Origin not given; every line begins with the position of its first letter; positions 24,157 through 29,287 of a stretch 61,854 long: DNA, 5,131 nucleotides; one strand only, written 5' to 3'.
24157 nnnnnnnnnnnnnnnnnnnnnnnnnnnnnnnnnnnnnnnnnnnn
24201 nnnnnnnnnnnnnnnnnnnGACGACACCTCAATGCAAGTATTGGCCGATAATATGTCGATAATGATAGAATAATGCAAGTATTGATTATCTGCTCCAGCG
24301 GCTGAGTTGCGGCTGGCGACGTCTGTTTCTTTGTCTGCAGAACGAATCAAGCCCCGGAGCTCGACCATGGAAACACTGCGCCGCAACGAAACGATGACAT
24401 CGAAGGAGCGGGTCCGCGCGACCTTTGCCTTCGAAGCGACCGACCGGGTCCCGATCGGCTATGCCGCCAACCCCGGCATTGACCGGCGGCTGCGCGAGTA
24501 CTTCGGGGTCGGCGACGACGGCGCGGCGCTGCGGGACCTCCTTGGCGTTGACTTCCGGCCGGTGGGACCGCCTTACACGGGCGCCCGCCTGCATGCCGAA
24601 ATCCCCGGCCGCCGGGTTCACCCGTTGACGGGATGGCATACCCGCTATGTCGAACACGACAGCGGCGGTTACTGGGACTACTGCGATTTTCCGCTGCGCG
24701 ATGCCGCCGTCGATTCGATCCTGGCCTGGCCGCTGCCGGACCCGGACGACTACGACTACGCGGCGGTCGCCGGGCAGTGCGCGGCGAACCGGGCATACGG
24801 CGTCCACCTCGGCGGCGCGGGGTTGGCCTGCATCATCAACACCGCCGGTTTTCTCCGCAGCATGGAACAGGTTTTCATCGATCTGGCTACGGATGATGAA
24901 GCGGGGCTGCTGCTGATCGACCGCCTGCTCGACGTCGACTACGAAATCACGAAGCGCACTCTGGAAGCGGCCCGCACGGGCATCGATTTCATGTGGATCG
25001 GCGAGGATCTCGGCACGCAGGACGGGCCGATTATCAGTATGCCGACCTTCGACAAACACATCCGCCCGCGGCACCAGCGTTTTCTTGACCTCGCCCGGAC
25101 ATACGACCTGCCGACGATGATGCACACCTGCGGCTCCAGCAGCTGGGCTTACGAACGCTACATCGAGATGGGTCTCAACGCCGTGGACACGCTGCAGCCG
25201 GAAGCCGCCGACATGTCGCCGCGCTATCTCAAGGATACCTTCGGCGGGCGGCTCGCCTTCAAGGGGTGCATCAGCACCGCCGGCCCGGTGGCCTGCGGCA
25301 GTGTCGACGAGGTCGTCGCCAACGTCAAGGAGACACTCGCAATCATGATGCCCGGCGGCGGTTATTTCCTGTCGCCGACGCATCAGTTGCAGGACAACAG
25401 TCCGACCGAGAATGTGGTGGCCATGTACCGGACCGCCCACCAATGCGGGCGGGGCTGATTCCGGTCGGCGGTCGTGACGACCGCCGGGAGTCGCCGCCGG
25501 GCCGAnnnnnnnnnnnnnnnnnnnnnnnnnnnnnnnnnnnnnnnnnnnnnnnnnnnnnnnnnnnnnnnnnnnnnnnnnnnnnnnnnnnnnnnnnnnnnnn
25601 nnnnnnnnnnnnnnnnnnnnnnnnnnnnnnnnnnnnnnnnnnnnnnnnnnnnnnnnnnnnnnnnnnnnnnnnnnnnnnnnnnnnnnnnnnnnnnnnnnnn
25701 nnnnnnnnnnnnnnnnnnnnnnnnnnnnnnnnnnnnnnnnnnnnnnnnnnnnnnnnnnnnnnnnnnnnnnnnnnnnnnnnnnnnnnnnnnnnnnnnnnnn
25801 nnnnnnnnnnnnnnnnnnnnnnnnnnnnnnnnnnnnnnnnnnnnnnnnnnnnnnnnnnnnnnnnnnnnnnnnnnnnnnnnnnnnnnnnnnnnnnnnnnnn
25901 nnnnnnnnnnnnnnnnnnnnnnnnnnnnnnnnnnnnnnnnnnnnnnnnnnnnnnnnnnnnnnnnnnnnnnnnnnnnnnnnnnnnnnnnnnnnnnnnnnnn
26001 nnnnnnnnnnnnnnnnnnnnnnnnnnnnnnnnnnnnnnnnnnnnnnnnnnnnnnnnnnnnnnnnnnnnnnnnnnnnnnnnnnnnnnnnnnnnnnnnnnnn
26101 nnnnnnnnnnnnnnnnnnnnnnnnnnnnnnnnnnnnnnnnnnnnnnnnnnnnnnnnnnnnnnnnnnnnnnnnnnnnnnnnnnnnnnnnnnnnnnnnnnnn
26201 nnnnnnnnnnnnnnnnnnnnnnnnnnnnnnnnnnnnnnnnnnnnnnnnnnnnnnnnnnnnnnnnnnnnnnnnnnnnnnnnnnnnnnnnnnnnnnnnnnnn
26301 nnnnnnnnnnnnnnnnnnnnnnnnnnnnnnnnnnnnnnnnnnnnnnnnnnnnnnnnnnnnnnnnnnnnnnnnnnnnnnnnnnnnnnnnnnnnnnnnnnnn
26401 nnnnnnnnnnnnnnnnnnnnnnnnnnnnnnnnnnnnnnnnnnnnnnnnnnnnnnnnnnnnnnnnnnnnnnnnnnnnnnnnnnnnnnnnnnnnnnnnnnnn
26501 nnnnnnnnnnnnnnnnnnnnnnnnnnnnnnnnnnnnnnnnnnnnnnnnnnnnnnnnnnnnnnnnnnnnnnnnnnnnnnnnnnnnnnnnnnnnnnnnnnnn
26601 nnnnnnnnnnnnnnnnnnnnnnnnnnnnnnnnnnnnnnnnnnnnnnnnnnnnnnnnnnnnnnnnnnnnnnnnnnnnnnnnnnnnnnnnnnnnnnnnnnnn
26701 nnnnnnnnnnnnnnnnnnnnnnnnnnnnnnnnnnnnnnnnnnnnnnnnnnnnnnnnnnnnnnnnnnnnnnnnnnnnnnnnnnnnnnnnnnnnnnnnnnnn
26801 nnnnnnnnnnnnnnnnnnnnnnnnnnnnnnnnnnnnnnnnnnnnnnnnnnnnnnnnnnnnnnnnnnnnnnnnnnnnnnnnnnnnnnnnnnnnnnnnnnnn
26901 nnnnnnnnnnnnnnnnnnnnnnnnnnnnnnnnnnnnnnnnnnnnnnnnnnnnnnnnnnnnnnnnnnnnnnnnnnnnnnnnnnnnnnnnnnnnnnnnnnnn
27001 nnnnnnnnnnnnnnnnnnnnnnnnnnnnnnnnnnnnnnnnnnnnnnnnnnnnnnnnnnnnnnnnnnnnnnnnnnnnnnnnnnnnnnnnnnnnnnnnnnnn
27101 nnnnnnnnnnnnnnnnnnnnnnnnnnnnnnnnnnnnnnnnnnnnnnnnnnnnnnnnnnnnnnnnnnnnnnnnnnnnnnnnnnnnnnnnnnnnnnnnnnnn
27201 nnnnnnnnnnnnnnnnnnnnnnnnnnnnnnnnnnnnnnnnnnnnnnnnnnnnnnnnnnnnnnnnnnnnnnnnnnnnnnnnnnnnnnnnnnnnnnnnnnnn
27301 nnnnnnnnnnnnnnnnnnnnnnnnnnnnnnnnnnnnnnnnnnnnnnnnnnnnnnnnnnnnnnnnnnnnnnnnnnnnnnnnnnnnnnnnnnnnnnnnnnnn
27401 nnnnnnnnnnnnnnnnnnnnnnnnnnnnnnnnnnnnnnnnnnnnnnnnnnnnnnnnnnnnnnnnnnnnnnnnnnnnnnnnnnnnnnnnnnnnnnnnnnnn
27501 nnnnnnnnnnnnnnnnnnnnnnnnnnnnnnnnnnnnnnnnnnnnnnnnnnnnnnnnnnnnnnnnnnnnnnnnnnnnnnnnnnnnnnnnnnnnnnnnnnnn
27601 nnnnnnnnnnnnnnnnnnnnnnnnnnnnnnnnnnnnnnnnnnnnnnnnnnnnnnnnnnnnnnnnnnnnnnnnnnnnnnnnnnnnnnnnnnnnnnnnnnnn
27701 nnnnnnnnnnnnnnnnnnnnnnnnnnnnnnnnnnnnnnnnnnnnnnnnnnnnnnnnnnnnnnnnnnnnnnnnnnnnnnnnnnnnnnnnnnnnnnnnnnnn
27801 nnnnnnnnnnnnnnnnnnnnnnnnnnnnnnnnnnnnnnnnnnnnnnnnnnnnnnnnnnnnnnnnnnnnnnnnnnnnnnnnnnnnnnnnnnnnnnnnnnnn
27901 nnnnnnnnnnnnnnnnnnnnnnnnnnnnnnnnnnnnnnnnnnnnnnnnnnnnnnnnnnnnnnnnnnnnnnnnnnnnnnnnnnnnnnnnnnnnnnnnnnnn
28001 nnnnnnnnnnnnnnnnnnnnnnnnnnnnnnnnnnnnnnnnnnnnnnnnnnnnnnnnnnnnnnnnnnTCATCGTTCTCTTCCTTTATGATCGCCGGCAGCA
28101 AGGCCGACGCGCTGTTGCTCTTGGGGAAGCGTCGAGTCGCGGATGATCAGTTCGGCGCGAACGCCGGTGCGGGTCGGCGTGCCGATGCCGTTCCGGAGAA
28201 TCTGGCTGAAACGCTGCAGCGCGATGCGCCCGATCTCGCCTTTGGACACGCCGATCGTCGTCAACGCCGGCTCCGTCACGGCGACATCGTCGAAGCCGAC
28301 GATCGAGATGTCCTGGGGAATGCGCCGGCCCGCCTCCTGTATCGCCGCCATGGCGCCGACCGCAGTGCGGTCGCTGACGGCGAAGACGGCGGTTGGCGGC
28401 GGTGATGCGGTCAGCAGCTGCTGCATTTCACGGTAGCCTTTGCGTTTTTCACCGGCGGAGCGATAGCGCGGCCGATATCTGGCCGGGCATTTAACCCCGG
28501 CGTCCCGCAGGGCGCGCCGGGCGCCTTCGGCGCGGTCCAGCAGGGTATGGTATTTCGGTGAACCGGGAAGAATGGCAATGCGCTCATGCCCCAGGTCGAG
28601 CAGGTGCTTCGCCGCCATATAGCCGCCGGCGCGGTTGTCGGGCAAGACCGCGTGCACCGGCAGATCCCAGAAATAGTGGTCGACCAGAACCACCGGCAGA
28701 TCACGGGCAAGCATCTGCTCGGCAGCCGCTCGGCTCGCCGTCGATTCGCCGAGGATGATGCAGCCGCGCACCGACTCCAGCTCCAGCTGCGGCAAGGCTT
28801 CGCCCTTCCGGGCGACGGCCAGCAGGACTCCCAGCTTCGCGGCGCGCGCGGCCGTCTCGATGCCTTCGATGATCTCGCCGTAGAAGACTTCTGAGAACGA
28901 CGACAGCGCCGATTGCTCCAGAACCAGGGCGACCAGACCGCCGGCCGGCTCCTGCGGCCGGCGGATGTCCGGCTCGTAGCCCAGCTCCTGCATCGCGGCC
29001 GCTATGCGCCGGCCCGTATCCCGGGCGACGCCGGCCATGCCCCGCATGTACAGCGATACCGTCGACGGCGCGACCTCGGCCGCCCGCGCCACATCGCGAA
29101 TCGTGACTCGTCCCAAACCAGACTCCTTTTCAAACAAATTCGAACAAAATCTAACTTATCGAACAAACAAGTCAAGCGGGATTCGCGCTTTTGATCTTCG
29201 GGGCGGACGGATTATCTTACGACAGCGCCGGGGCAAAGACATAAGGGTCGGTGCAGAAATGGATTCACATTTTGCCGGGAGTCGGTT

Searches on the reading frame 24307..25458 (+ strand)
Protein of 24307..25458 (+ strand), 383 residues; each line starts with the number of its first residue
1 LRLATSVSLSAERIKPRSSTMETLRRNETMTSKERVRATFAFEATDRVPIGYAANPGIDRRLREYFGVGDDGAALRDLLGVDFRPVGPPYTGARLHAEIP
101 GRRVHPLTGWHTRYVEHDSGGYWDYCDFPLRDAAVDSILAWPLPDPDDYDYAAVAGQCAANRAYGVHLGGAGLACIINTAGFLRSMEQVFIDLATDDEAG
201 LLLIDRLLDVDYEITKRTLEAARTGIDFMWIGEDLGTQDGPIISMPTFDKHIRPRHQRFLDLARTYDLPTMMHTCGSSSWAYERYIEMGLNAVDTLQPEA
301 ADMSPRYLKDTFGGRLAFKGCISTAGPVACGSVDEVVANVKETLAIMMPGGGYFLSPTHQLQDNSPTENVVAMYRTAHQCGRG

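Call 80: search_protein_families(library=pfam, proteins=[window:24307-25458:+], max_evalue=0.001)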
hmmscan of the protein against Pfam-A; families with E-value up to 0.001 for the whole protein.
window:24307-25458:+ (383 aa): 1 family
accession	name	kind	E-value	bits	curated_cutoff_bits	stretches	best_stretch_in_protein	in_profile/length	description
PF01208.23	URO-D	-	1.5e-09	37.8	23.9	1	172-379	148-345/346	Uroporphyrinogen decarboxylase (URO-D)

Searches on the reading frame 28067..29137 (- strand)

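Call 80: search_protein_families(library=pfam, proteins=[window:28067-29137:-], max_evalue=0.001)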
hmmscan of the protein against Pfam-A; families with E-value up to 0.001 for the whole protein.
window:28067-29137:- (356 aa): 4 families
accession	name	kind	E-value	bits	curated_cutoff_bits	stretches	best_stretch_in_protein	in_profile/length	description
PF13377.12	Peripla_BP_3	-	7.1e-31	108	26.5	1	176-336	1-167/167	Periplasmic binding protein-like domain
PF00532.27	Peripla_BP_1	-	3.7e-22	79.6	22.2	1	76-320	11-262/281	Periplasmic binding proteins and sugar binding domain of LacI family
PF13407.12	Peripla_BP_4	-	6.5e-18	65.6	35.1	1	127-288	61-222/258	Periplasmic binding protein domain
PF00356.27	LacI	-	1.2e-13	51.1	27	1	12-57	1-46/46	Bacterial regulatory proteins, lacI family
